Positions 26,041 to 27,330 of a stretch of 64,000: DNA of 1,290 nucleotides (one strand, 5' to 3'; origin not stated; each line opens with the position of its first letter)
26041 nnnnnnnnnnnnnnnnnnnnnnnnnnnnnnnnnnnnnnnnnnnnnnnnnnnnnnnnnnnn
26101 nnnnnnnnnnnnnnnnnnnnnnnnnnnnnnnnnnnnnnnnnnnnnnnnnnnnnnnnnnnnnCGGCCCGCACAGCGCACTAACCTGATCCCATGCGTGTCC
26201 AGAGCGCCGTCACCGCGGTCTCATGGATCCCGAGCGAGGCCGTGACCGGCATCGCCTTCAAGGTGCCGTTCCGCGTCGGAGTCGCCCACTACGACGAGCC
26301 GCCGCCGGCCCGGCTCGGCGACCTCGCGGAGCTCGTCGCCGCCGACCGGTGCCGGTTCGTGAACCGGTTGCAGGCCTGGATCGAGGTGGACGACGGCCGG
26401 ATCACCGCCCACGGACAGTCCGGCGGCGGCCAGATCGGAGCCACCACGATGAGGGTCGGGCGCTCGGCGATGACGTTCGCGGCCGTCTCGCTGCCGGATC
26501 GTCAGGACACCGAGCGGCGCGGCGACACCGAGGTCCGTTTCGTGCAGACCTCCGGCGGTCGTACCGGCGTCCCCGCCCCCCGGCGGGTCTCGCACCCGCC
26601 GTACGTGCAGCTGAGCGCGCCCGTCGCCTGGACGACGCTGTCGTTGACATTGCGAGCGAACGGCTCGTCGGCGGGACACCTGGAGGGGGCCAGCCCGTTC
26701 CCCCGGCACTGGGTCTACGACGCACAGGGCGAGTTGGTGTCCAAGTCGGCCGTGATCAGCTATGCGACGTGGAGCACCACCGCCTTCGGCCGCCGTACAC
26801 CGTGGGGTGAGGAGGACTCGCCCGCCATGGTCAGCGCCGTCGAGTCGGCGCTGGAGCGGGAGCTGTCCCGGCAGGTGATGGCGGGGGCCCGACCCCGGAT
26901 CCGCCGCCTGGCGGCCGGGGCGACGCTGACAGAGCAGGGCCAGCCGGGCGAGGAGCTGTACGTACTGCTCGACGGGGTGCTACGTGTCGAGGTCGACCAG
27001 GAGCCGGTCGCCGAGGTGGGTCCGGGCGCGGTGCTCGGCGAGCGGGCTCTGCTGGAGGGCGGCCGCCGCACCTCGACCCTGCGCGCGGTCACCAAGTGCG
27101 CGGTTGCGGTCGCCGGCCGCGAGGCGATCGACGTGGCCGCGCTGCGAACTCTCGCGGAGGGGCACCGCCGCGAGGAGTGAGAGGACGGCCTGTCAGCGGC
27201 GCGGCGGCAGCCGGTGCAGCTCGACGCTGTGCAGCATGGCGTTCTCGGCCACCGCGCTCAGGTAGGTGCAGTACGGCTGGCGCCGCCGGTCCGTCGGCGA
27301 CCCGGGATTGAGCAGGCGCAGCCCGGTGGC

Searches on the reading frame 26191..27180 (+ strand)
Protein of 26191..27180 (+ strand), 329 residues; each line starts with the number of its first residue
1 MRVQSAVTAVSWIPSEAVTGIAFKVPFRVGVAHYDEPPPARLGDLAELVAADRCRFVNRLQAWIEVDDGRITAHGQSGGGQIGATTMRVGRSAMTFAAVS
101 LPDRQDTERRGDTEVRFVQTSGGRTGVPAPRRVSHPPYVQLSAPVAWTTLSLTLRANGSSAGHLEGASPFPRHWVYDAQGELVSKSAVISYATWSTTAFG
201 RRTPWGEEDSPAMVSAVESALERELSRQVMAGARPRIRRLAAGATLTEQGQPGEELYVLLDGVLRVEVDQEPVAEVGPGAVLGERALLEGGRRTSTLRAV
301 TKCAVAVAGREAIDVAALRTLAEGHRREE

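Call 10: search_protein_families(library=pfam, proteins=[window:26191-27180:+])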
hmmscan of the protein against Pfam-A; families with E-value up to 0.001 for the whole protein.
window:26191-27180:+ (329 aa): 1 family
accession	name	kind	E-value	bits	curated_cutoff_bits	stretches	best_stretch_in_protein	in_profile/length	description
PF00027.35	cNMP_binding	-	1.5e-15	57.4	27.5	1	238-313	2-82/89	Cyclic nucleotide-binding domain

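Call 26: find_encoding_contigs(protein=window:26191-27180:+, flank=10000, max_places=6)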
Protein window:26191-27180:+ (329 aa): no gene with exactly this product is on record in the collection.
